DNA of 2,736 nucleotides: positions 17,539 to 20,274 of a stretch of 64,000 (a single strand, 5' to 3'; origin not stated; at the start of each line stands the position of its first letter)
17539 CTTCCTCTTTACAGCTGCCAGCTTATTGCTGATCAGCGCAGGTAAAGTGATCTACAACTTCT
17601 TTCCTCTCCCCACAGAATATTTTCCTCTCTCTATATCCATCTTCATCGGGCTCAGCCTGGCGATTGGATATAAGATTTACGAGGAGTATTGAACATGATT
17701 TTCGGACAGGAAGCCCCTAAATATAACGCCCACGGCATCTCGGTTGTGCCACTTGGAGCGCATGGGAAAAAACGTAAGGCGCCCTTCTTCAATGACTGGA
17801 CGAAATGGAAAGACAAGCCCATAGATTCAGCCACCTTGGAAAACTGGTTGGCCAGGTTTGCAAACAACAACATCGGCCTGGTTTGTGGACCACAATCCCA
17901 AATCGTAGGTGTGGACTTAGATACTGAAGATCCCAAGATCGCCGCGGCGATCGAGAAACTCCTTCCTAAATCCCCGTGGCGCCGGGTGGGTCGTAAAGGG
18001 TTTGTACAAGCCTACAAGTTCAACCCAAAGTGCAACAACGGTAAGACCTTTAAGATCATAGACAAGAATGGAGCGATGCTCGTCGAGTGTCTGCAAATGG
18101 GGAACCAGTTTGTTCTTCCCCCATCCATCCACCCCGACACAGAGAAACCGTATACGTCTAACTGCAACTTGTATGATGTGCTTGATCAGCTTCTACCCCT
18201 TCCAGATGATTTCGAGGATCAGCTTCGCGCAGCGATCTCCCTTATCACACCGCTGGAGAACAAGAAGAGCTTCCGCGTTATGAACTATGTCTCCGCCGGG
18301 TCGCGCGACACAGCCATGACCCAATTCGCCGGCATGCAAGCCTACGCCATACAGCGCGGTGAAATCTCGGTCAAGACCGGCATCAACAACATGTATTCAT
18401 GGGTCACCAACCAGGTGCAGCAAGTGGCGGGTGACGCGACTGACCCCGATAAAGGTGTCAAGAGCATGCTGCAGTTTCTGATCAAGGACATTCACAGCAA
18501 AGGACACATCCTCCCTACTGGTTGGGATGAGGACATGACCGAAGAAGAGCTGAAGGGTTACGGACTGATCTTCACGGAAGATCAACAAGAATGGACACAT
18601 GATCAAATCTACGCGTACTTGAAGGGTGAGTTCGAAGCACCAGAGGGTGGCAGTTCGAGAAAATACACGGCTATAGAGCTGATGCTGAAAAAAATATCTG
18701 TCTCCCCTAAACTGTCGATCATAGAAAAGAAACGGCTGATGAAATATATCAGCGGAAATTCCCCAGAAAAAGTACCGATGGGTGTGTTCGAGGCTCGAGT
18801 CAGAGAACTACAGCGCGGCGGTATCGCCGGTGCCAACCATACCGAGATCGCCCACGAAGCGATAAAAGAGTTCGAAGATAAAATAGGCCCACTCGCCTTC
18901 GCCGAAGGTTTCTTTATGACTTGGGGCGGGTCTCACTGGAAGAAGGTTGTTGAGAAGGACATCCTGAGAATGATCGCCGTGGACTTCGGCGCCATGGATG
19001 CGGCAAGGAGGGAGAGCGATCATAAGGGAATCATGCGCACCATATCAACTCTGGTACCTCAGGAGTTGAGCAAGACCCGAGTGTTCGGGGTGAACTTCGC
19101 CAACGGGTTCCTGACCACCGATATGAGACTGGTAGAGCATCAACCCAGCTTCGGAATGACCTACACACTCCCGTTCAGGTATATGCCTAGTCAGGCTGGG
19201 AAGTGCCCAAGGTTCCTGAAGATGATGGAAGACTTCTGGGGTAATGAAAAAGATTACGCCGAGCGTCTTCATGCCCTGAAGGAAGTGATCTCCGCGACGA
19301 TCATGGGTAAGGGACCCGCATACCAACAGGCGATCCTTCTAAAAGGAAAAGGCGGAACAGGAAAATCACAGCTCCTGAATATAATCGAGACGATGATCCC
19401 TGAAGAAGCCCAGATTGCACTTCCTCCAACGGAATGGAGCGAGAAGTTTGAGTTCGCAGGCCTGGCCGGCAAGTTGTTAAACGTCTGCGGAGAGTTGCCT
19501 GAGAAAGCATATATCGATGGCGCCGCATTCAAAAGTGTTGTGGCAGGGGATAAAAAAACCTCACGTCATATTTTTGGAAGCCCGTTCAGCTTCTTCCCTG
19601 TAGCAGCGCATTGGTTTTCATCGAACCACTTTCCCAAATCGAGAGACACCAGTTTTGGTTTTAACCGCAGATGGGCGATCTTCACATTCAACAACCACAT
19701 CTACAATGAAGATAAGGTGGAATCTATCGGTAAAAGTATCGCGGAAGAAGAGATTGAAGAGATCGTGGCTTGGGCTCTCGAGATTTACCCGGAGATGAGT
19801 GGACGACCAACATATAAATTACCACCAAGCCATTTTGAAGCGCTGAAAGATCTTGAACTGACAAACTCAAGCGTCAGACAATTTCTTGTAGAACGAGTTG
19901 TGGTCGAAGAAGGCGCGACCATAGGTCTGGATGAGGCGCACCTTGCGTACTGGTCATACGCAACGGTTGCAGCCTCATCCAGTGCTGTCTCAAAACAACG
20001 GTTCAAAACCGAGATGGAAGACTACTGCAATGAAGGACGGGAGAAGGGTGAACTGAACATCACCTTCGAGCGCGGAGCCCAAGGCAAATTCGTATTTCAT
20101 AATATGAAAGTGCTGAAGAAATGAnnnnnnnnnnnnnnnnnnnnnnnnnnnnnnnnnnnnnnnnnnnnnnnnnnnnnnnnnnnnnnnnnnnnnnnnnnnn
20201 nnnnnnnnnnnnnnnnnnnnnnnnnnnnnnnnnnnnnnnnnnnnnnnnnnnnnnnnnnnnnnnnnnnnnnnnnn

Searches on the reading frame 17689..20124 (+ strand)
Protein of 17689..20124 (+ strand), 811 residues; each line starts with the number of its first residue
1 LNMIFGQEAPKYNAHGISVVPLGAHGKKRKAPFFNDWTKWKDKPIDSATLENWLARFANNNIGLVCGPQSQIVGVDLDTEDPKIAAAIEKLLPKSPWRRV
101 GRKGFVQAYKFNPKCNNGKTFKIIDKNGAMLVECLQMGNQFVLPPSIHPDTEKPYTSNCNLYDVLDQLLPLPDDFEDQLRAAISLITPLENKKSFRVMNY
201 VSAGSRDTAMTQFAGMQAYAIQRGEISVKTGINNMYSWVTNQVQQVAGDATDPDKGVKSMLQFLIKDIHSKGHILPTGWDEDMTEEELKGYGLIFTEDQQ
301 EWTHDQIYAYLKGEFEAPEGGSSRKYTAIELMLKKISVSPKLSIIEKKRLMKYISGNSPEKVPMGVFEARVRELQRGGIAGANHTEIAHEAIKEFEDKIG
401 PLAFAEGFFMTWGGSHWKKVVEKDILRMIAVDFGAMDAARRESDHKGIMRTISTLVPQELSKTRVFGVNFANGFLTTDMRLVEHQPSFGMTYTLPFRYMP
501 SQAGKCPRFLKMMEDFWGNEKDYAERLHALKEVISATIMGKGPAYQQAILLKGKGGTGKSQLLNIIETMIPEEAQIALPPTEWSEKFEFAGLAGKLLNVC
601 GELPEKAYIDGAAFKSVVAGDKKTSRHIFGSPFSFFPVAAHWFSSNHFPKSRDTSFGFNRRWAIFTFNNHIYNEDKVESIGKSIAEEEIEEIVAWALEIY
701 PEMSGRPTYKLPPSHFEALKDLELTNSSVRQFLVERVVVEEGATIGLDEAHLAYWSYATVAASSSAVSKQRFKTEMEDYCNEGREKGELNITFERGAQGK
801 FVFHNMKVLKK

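Call 9: search_protein_families(library=phrogs, proteins=[window:17689-20124:+])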
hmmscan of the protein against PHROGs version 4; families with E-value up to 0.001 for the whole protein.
window:17689-20124:+ (811 aa): 12 families
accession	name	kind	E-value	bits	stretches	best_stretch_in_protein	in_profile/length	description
phrog_1156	-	DNA, RNA and nucleotide metabolism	1.3e-84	286.3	1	2-782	10-806/855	DNA primase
phrog_864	-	DNA, RNA and nucleotide metabolism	8.1e-47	161.3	1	444-786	265-607/1064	DNA primase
phrog_6088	-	DNA, RNA and nucleotide metabolism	1.1e-38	134.2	1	389-779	338-745/772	DNA primase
phrog_1829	-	DNA, RNA and nucleotide metabolism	1.6e-33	116.8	1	369-787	311-740/772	DNA primase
phrog_7601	-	unknown function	2e-22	81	1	530-787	5-261/289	-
phrog_2478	-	DNA, RNA and nucleotide metabolism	1.6e-20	73.8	1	467-777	508-819/854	DNA polymerase/primase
phrog_1883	-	DNA, RNA and nucleotide metabolism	1.4e-11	44.4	1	529-760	475-711/756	DNA helicase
phrog_2249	-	DNA, RNA and nucleotide metabolism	6.3e-11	42.7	1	413-695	406-670/802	DNA primase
phrog_16213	-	DNA, RNA and nucleotide metabolism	7.3e-10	38.8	1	447-735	298-582/732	DNA primase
phrog_4210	-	DNA, RNA and nucleotide metabolism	3.7e-09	35.9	1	408-788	40-415/1304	DNA polymerase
phrog_16950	-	DNA, RNA and nucleotide metabolism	1.2e-08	34.4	1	455-800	469-829/843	DNA primase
phrog_3022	-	DNA, RNA and nucleotide metabolism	0.00054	19.5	0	26-183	31-177/788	DNA primase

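Call 38: find_related_loci(query=window:17689-20121:+, collection=viral_contigs, flank=10000)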
Query window:17689-20121:+ (811 aa) in viral_contigs; peptide patterns used: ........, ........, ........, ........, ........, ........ (x = any residue, [..] = any of these).
No stretch of DNA in the collection matches any of the patterns.

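Call 40: find_homologous_proteins(query=window:17689-20121:+, max_evalue=1e-20)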
Query window:17689-20121:+ (811 aa): 420 proteins with E <= 1e-20 among 6753 candidates; the best 120 are listed.
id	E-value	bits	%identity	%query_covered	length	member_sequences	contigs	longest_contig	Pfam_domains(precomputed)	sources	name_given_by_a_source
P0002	0.0e+0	1881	100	100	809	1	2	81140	PF19263.6,PF09250.17,PF08706.17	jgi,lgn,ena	-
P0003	1.4e-224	766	45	96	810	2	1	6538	PF19263.6,PF09250.17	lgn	-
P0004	7.6e-221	754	44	99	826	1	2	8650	PF19263.6,PF09250.17,PF08706.17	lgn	-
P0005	7.8e-218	744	45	96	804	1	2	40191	PF19263.6,PF09250.17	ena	-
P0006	6.1e-216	738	44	96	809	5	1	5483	PF19263.6,PF09250.17,PF08706.17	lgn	-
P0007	1.3e-213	730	43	100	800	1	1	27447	PF19263.6,PF09250.17,PF08706.17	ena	-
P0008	2.4e-208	713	43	96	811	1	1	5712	PF19263.6,PF09250.17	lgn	-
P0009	1.7e-207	710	43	96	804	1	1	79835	PF19263.6,PF09250.17,PF08706.17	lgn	-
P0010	1.1e-206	707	43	96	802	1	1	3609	PF19263.6,PF09250.17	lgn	-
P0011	2.9e-205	702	42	96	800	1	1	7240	PF19263.6,PF09250.17,PF08706.17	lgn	-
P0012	4.5e-205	702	43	97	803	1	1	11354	PF19263.6,PF09250.17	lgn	-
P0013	1.3e-204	700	42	96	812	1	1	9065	PF19263.6,PF09250.17,PF08706.17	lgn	-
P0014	9.9e-204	697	42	96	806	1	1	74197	PF19263.6,PF09250.17,PF08706.17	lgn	-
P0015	5.6e-203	695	41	100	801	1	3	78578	PF19263.6,PF09250.17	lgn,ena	-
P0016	2.7e-202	692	43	93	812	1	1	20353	PF19263.6,PF09250.17,PF08706.17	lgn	-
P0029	2.4e-197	676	41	96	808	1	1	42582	PF19263.6,PF09250.17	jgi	jgi:P4 family phage/plasmid primase-like protien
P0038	4.8e-196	672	42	96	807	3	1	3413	PF19263.6,PF09250.17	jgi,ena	jgi:P4 family phage/plasmid primase-like protien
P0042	2.6e-195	669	42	99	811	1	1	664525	PF19263.6,PF09250.17,PF08706.17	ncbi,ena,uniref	ncbi:phage/plasmid primase, P4 family [Kiloniella sp.]|uniref:phage/plasmid primase, P4 family n=1 T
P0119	1.6e-185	637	40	98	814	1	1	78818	PF19263.6,PF09250.17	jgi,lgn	jgi:P4 family phage/plasmid primase-like protien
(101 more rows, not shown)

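Call 42: find_related_loci(query=A4, collection=viral_contigs, flank=10000)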
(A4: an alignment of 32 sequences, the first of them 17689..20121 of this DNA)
Query A4 (811 aa) in viral_contigs; peptide patterns used: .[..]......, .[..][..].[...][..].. (x = any residue, [..] = any of these).
600 stretches matched a pattern (row limit reached: there are more); 167 encode a relative of the query (tblastn E <= 1e-3); the best 80 are kept; 79 distinct loci.
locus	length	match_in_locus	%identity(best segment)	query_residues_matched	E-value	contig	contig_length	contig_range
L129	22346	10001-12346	40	4-789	0e+0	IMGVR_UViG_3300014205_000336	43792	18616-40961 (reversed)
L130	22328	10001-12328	41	4-782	0e+0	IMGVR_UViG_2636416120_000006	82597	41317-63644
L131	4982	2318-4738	39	4-794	0e+0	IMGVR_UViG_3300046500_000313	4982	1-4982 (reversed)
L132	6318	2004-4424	39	4-794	0e+0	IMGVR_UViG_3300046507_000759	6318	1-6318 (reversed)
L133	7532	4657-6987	40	3-778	0e+0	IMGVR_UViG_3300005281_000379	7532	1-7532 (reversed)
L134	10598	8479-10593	41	4-715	0e+0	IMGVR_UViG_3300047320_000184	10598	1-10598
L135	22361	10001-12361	39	4-782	0e+0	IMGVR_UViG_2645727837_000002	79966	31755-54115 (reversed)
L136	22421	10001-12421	41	4-794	0e+0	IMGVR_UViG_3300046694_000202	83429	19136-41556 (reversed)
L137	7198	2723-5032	39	4-778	0e+0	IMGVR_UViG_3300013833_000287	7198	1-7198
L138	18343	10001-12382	38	4-801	0e+0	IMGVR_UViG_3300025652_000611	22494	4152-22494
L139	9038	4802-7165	38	4-796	0e+0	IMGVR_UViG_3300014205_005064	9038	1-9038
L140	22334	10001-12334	39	4-781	0e+0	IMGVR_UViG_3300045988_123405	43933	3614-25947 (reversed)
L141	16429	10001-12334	39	4-781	0e+0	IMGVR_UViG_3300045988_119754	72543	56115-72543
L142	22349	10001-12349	38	4-784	2e-178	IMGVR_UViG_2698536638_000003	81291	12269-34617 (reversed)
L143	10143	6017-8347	38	4-782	7e-177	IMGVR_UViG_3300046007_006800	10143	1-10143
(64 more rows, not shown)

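Call 57: find_encoding_contigs(protein=P0005, flank=10000, max_places=4)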
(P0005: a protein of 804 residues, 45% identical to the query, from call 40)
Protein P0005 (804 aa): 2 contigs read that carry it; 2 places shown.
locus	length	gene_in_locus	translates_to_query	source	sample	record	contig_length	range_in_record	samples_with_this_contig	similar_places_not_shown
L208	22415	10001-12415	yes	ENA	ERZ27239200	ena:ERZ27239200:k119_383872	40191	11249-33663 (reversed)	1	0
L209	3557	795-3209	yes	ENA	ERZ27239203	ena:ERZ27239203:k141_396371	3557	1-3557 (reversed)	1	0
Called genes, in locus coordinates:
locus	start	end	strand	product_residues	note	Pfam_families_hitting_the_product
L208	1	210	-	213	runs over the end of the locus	-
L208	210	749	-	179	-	-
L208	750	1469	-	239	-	-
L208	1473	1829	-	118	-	-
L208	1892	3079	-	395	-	-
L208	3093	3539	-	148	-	-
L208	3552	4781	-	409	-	-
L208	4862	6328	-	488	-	-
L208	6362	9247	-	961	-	PF05876:GpA_ATPase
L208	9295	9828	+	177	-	-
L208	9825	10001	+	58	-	-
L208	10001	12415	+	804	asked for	PF09250:Prim-Pol, PF19263:DUF5906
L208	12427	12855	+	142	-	-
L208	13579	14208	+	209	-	-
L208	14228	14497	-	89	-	-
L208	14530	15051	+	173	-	-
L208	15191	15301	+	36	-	-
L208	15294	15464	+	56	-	-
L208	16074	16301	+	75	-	-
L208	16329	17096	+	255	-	-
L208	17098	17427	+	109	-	-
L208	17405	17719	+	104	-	-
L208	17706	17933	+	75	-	-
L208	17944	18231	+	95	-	-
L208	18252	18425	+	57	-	-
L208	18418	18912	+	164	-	-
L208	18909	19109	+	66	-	-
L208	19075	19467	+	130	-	PF23772:Phage_g100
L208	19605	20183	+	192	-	-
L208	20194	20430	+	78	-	-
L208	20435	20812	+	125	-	-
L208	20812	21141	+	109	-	-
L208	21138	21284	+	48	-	-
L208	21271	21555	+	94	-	-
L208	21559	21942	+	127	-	-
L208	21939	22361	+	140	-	-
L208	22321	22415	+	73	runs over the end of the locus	-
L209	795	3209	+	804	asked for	PF09250:Prim-Pol, PF19263:DUF5906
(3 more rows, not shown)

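Call 58: find_encoding_contigs(protein=P0009, flank=10000, max_places=4)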
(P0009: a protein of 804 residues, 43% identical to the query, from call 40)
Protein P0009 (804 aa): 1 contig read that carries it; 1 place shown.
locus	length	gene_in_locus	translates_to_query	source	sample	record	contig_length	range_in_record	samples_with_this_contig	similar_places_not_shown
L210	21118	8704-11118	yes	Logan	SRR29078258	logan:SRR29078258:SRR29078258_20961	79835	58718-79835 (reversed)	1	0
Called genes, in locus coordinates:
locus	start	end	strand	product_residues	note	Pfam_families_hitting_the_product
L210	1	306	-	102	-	?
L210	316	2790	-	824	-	-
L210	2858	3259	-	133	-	-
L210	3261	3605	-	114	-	-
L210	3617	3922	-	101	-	-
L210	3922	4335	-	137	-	-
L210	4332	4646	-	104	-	-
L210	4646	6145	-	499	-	-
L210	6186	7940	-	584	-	PF05876:GpA_ATPase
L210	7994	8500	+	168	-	-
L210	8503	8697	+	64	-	-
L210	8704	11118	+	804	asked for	PF09250:Prim-Pol, PF08706:D5_N (weak), PF19263:DUF5906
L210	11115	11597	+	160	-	-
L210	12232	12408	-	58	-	-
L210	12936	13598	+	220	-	-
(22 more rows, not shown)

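Call 59: find_encoding_contigs(protein=P0007, flank=10000, max_places=4)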
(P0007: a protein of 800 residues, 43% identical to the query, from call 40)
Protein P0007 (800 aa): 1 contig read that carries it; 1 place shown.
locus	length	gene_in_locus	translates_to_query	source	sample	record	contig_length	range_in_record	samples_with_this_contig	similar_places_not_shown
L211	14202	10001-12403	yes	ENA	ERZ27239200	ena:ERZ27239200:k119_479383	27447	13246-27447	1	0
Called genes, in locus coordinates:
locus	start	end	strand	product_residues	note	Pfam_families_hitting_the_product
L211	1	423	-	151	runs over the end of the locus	-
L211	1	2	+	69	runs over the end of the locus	-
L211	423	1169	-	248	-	-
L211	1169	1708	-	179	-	-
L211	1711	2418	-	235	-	-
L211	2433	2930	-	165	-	-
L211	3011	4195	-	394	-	-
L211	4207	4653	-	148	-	-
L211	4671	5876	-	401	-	-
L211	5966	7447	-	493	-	-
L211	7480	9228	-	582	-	PF05876:GpA_ATPase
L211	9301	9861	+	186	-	-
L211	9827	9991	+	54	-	-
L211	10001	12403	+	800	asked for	PF09250:Prim-Pol, PF08706:D5_N (weak), PF19263:DUF5906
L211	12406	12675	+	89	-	-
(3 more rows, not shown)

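Call 67: find_related_loci(query=A4, collection=metagenome_contigs, flank=10000)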
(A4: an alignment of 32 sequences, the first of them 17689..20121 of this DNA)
Query A4 (811 aa) in metagenome_contigs; peptide patterns used: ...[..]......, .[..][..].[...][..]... (x = any residue, [..] = any of these).
600 stretches matched a pattern (row limit reached: there are more); 180 encode a relative of the query (tblastn E <= 1e-3); the best 80 are kept; 79 distinct loci.
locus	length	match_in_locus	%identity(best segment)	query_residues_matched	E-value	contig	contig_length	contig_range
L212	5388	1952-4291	40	4-782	0e+0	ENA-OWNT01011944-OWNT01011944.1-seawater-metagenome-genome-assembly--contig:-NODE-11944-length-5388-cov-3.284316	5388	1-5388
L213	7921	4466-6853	40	1-801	0e+0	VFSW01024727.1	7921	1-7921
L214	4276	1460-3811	40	4-802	0e+0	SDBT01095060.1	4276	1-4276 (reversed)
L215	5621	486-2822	40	4-794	0e+0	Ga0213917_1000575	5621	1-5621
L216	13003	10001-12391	39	4-799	0e+0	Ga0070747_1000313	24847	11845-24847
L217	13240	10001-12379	39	2-772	0e+0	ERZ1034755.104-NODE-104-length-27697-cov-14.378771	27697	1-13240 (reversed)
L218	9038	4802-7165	38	4-796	0e+0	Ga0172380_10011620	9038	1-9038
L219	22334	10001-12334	39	4-781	0e+0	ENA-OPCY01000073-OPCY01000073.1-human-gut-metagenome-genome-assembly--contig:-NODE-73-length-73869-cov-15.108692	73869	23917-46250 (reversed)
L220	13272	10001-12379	39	2-772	0e+0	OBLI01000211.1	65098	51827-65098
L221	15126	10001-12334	39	4-781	0e+0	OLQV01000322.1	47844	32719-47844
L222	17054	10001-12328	39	1-778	0e+0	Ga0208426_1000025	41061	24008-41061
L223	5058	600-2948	39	2-778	0e+0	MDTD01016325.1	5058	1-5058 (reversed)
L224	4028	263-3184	39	3-778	0e+0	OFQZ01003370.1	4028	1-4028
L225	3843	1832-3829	41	4-676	0e+0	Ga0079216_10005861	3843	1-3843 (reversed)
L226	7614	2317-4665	37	4-778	2e-177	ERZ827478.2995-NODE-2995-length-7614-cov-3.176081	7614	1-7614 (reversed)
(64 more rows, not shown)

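Call 70: find_related_loci(query=A4, collection=genome_contigs, flank=10000)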
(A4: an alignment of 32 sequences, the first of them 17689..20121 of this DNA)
Query A4 (811 aa) in genome_contigs; peptide patterns used: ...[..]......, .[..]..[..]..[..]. (x = any residue, [..] = any of these).
348 stretches matched a pattern; 112 encode a relative of the query (tblastn E <= 1e-3); the best 80 are kept; 78 distinct loci.
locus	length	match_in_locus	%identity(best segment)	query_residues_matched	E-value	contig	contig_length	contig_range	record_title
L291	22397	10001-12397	42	2-801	0e+0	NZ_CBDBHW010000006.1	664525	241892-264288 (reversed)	MAG: Kiloniella sp. isolate 6a1c06d4-0908-4e79-a8e0-5880aca50c69 contig_6, whole genome shotgun sequence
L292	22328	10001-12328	41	4-782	0e+0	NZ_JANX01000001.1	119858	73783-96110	Inquilinus limosus MP06 Ilimosus_MP06_contig00001, whole genome shotgun sequence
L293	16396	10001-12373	38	3-772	0e+0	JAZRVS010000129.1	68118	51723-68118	MAG: Bacteroidales bacterium isolate T1900044953_TA20190006.MAGScoT_cleanbin_000015 SGB_3735_k141_2095693, whole genome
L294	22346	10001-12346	39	3-778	0e+0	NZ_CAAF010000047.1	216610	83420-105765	Mesorhizobium sp. STM 4661, whole genome shotgun sequence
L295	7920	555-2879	37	4-778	8e-180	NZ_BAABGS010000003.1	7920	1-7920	Chelativorans composti strain JCM 17863 sequence03, whole genome shotgun sequence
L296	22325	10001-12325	39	4-782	1e-177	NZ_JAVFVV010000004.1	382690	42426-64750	Mesorhizobium sp. LHD-90 LHD.90_ctg04, whole genome shotgun sequence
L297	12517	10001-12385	39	3-778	7e-177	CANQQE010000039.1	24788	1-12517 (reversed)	MAG: uncultured Muribaculaceae bacterium isolate Lapin-011__bin93 genome assembly, contig: Lapin-011__NODE_1945_length_2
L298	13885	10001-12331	38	4-778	6e-177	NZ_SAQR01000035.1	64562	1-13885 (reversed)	MAG: Mesorhizobium sp. isolate N.Ca.IN.015.10.1 NODE_35_length_64562_cov_11.960500, whole genome shotgun sequence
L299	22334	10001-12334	36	1-781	8e-177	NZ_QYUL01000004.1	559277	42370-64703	Azospirillum cavernae strain K2W22B-5 Segkk3, whole genome shotgun sequence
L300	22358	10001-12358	38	3-778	6e-172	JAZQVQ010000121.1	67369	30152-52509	MAG: Eubacteriales bacterium isolate T1900045168_TC20190162.MAGScoT_cleanbin_000007 SGB_5174_k141_960152, whole genome s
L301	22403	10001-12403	37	4-809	3e-175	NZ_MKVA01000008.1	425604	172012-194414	MAG: Devosia sp. 67-54 SCNpilot_cont_1000_bf_scaffold_66, whole genome shotgun sequence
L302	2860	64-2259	36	53-781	6e-166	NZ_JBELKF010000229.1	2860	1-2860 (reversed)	MAG: Palleronia sp. isolate REMEI140_ass_metaspades_bin.24 NODE_36192_length_2860_cov_2.666667, whole genome shotgun seq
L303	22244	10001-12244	37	4-733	5e-155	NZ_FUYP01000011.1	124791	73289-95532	Sphingopyxis flava strain R11H, whole genome shotgun sequence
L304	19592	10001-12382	35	4-776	7e-150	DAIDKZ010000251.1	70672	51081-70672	MAG TPA_asm: Acetobacteraceae bacterium isolate clean415 k141_1242176, whole genome shotgun sequence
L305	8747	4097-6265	36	4-733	6e-150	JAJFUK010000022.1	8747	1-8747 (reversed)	MAG: Actinomycetes bacterium isolate bin.430 k141_1209025, whole genome shotgun sequence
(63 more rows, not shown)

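Call 95: search_dna_similar(query=window:17689-20121:+, collection=phages, mode=protein, max_rows=40, max_evalue=1e-30)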
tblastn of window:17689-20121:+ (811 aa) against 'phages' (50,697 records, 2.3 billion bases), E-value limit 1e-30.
Records with a match: 11; places in all: 11; records where one place covers at least 80% of the query: 11.
Best place of each record, by identity: <60% 11.
By first word of the organism name: Acinetobacter 5; Achromobacter 3; Caulobacter 2; Xylophilus 1.
By host as written in the record: Achromobacter xylosoxidans 3; Caulobacter crescentus 2; Acinetobacter baumannii 2; Xylophilus sp. 1; Acinetobacter baumannii AB5075 1; Acinetobacter baumannii TV2199 1; Acinetobacter baumannii MRSN 423159 1.
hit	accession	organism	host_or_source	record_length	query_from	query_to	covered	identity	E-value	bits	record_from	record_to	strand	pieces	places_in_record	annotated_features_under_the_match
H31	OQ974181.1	Achromobacter phage 2-1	Achromobacter xylosoxidans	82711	4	735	90%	41.7%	4e-175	565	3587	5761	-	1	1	DNA primase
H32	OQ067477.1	Xylophilus phage Lumi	Xylophilus sp.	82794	4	735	90%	40.8%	7e-165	536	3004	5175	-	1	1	putative DNA primase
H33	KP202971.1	Achromobacter phage JWF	Achromobacter xylosoxidans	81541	3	735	90%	40.1%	1e-167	543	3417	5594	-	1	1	hypothetical protein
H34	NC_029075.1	Achromobacter phage JWF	Achromobacter xylosoxidans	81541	3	735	90%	40.1%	1e-167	543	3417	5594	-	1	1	DNA primase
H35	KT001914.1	Caulobacter phage Seuss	Caulobacter crescentus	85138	4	733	90%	38.8%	6e-154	504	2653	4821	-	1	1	DNA primase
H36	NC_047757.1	Caulobacter phage Seuss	Caulobacter crescentus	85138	4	733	90%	38.8%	6e-154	504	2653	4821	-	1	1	DNA primase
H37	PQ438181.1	Acinetobacter phage Mystique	Acinetobacter baumannii AB5075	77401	4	740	91%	32.2%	3e-86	366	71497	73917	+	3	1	putative DNA primase (x3) | hypothetical protein (x2) | ribosome_binding_site (x4)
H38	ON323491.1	Acinetobacter phage vB_AbaS_TCUP2199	Acinetobacter baumannii TV2199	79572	4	740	91%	32.2%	8e-104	358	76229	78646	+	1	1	hypothetical protein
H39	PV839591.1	Acinetobacter phage fJoAci01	Acinetobacter baumannii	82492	4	740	91%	32.2%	8e-104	358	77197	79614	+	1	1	DNA primase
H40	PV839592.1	Acinetobacter phage fJoAci04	Acinetobacter baumannii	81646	4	740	91%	32.2%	6e-104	358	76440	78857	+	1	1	DNA primase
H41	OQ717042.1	Acinetobacter phage EAb13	Acinetobacter baumannii MRSN 423159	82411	4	740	91%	32.2%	6e-104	358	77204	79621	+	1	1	DNA primase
